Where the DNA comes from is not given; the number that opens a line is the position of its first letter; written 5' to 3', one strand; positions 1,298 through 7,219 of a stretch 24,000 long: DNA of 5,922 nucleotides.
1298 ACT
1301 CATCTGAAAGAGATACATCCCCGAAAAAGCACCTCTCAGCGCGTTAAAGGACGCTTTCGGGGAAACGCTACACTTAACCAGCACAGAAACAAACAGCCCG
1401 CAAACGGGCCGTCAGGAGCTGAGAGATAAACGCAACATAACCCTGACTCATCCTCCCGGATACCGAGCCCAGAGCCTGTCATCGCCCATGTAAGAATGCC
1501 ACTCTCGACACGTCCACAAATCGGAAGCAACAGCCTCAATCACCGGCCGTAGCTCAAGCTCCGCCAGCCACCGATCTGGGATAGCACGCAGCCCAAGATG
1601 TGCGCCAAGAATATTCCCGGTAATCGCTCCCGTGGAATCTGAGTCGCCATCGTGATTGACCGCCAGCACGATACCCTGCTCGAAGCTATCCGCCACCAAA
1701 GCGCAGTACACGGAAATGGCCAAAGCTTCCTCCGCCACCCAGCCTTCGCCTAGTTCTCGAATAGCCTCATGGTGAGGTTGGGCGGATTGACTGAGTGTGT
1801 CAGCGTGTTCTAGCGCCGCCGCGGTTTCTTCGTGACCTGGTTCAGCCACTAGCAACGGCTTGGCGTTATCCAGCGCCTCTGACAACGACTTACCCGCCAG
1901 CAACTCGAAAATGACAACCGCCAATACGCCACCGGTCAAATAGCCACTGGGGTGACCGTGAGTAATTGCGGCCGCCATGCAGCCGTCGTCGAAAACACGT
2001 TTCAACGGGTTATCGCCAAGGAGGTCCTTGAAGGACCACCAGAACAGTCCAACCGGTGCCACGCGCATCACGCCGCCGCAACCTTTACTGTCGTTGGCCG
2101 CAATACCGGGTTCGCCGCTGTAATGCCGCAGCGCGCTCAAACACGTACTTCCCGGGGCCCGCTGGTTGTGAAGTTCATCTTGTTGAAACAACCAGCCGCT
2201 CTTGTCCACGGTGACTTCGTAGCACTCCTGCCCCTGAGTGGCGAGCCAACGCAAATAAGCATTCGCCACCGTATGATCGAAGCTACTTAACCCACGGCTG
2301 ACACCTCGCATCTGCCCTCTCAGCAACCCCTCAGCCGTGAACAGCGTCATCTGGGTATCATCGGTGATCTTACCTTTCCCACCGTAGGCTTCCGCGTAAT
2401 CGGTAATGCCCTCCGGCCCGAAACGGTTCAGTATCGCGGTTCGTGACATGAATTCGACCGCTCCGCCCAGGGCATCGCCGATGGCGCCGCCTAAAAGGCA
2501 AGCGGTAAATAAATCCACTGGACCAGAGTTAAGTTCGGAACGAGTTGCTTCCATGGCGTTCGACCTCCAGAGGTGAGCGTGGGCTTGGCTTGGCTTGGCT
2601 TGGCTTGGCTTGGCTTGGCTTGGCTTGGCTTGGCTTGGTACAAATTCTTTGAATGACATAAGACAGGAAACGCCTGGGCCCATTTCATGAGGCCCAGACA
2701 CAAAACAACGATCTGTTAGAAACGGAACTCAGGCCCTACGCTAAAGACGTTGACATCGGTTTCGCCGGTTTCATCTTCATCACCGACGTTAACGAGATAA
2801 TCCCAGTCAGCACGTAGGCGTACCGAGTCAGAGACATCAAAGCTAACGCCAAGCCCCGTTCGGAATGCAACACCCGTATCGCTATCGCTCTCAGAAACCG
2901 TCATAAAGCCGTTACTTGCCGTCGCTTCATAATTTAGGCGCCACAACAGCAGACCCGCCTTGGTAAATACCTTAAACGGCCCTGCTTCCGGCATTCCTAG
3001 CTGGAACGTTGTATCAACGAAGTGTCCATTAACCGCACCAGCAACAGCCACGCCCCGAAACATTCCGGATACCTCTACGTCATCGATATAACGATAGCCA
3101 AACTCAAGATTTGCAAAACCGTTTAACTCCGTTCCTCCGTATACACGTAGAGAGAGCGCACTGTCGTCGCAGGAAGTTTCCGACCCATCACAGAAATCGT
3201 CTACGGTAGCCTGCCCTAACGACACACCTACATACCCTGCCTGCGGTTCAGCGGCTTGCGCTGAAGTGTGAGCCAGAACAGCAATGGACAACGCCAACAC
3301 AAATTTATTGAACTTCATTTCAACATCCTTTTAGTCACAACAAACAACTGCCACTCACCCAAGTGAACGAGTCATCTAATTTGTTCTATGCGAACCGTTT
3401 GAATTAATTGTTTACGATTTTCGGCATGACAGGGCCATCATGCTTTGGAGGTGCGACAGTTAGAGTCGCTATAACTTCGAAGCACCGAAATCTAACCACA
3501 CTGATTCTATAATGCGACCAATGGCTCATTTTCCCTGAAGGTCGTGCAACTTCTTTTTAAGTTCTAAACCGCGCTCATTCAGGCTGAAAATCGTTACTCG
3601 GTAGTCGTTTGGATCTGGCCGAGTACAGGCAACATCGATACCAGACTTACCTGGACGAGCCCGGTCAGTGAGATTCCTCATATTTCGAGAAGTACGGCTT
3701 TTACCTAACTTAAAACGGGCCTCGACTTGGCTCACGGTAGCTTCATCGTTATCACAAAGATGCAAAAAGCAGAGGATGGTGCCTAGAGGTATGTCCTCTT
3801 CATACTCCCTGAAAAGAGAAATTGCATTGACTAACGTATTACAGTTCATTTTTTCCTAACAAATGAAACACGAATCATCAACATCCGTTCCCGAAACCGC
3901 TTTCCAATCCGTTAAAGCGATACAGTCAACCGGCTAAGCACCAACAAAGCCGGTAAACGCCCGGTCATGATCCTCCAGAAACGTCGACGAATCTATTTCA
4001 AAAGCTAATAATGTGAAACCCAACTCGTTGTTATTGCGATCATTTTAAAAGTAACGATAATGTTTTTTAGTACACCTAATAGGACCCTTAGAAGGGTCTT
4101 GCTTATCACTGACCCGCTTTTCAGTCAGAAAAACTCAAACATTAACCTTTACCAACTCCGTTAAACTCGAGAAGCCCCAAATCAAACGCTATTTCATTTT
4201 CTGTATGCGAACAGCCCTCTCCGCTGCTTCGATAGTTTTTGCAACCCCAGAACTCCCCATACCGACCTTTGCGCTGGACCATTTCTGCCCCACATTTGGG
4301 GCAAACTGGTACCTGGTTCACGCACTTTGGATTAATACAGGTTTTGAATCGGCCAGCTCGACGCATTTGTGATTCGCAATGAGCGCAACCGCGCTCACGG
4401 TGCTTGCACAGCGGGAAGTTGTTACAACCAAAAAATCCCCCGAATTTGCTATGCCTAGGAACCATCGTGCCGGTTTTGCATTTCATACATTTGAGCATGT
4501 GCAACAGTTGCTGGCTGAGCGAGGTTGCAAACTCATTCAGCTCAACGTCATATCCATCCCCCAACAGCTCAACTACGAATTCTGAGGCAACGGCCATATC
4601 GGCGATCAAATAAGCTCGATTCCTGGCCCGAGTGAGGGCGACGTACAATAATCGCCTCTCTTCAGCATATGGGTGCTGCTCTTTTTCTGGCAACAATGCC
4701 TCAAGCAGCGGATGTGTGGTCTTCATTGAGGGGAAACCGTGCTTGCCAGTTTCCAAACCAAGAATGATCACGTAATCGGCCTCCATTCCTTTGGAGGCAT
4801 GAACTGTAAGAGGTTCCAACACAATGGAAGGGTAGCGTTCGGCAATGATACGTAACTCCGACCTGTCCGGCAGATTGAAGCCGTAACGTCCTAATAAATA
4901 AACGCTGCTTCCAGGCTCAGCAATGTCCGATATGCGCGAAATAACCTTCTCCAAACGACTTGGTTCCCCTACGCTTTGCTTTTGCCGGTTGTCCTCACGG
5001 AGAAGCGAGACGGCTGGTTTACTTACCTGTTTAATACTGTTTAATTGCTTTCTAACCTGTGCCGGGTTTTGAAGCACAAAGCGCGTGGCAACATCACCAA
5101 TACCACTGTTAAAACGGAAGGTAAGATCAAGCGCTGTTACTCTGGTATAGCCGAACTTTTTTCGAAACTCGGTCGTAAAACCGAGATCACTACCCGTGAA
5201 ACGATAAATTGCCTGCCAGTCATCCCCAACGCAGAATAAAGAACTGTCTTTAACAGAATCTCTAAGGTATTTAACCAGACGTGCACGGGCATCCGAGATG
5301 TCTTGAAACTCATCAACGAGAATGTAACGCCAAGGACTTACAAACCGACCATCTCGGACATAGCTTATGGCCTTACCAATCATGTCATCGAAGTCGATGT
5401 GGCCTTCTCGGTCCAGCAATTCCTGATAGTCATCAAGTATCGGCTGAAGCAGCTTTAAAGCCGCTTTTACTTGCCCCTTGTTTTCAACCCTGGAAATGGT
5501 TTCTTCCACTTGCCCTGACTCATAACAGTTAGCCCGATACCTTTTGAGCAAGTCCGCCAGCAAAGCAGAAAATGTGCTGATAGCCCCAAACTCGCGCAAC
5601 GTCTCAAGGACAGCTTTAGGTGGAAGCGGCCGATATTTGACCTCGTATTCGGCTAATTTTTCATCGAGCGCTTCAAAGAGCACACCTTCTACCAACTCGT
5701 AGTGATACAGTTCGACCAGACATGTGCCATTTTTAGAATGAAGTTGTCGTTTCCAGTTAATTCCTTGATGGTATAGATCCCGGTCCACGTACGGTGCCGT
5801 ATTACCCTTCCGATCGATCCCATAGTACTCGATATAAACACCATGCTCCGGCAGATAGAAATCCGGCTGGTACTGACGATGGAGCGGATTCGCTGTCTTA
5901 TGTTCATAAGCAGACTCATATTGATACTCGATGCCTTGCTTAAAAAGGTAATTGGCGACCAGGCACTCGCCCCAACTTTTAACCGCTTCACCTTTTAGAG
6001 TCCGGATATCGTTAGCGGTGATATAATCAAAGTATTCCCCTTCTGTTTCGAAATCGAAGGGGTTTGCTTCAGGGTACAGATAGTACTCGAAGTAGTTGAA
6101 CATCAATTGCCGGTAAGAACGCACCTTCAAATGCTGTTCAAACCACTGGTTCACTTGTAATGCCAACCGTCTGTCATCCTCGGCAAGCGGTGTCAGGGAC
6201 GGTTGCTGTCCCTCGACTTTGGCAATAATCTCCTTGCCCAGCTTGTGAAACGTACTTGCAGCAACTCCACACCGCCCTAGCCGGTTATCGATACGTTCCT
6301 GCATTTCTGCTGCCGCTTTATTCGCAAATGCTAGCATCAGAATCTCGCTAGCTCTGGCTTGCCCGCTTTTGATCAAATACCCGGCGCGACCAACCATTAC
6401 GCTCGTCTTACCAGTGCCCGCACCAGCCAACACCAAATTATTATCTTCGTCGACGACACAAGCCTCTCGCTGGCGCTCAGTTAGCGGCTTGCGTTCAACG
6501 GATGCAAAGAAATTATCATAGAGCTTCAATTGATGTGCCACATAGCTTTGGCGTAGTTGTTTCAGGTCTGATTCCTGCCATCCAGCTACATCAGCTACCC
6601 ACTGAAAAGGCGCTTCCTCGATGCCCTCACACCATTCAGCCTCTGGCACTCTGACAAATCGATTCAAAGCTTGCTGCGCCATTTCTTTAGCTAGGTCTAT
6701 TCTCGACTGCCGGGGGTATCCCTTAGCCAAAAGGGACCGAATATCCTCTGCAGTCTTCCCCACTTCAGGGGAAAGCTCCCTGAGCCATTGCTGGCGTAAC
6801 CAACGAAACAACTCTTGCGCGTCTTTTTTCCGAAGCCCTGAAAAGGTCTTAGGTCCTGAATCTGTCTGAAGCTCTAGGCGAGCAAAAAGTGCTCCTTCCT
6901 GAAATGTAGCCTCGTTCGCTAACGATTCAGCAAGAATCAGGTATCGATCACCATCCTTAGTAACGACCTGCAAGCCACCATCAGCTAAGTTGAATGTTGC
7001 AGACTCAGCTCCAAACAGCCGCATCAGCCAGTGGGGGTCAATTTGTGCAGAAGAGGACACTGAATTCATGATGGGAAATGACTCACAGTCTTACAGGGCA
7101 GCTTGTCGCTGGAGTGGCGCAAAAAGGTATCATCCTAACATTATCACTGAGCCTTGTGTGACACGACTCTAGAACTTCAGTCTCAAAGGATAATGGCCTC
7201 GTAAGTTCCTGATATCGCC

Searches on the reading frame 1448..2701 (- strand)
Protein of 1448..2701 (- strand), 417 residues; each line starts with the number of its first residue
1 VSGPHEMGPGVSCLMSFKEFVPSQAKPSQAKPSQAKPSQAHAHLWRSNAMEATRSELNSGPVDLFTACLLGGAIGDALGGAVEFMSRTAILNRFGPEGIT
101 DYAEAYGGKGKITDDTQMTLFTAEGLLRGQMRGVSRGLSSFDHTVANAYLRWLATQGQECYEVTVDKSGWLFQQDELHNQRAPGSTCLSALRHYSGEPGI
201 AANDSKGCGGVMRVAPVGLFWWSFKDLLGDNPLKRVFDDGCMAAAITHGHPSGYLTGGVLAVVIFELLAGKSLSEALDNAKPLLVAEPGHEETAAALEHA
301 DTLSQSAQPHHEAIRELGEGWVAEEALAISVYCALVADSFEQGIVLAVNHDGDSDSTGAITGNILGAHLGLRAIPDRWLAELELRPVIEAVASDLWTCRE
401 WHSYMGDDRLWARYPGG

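Call 47: search_protein_families(library=pfam, proteins=[window:1448-2701:-], max_evalue=0.01)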
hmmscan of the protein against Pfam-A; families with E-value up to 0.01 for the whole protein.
window:1448-2701:- (417 aa): 1 family
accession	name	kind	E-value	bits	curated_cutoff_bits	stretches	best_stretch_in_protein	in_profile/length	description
PF03747.19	ADP_ribosyl_GH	-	2.7e-75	254.2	26.2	1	67-377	1-287/287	ADP-ribosylglycohydrolase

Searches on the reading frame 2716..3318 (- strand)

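Call 47: search_protein_families(library=pfam, proteins=[window:2716-3318:-], max_evalue=0.01)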
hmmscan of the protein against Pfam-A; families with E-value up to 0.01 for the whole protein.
window:2716-3318:- (200 aa): 2 families
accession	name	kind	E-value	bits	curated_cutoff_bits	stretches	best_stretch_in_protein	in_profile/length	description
PF01389.23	OmpA_membrane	-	2.7e-22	79.8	21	1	29-200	7-176/180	OmpA-like transmembrane domain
PF13505.12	OMP_b-brl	-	7.7e-16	59.2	28.7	1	7-200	2-175/175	Outer membrane protein beta-barrel domain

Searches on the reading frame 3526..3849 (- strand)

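Call 47: search_protein_families(library=pfam, proteins=[window:3526-3849:-], max_evalue=0.01)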
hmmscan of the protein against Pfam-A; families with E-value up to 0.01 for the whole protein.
window:3526-3849:- (107 aa): 1 family
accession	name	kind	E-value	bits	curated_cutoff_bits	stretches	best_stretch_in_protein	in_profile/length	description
PF12802.13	MarR_2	-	0.0028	18.2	27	1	25-63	8-47/61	MarR family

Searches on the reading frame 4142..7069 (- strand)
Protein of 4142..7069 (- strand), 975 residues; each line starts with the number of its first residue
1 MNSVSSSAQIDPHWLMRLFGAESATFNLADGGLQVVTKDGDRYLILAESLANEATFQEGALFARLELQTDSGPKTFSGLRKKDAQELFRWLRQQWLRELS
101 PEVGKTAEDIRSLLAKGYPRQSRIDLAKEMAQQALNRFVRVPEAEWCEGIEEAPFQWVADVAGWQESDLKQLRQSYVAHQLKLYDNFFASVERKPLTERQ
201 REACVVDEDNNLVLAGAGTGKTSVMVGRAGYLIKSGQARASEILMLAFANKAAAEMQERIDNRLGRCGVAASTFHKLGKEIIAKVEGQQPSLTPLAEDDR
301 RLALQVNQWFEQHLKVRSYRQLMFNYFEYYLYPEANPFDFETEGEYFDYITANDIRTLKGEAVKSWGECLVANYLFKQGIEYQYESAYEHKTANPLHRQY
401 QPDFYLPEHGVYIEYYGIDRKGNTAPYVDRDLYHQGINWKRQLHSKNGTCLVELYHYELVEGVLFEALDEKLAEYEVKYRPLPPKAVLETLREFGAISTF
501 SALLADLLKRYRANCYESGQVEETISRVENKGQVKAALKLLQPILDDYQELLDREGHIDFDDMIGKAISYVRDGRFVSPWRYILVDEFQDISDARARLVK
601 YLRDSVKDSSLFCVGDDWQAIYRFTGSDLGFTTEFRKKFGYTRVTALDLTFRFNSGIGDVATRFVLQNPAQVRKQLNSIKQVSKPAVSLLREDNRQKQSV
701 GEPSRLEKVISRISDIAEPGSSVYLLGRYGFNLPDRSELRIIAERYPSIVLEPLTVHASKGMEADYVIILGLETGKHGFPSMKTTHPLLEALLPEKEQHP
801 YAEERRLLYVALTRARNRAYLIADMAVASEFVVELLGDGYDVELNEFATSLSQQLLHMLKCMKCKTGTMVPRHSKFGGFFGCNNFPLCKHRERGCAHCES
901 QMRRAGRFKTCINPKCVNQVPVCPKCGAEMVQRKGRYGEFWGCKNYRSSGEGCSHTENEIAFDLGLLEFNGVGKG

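Call 47: search_protein_families(library=pfam, proteins=[window:4142-7069:-], max_evalue=0.01)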
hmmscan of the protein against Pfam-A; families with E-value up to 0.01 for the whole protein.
window:4142-7069:- (975 aa): 7 families
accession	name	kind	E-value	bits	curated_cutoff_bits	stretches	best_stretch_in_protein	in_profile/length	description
PF00580.27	UvrD-helicase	-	7.7e-46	157.4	23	1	196-639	1-270/271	UvrD/REP helicase N-terminal domain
PF13245.12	AAA_19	-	7e-21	75.2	25.1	1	200-624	1-133/134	AAA domain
PF01396.24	Zn_ribbon_Top1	-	8.7e-17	61.1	32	2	922-946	3-27/39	Topoisomerase DNA binding C4 zinc finger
PF13361.12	UvrD_C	-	1e-13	51.9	25.6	1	754-822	290-346/350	UvrD-like helicase C-terminal domain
PF13538.12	UvrD_C_2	-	3.5e-10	40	27.4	1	797-822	26-52/52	UvrD-like helicase C-terminal domain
PF13604.12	AAA_30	-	1.7e-06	28.4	27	1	197-279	3-78/191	AAA domain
PF13408.12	Zn_ribbon_recom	-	0.0021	18.8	25.3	1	922-956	7-42/58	Recombinase zinc beta ribbon domain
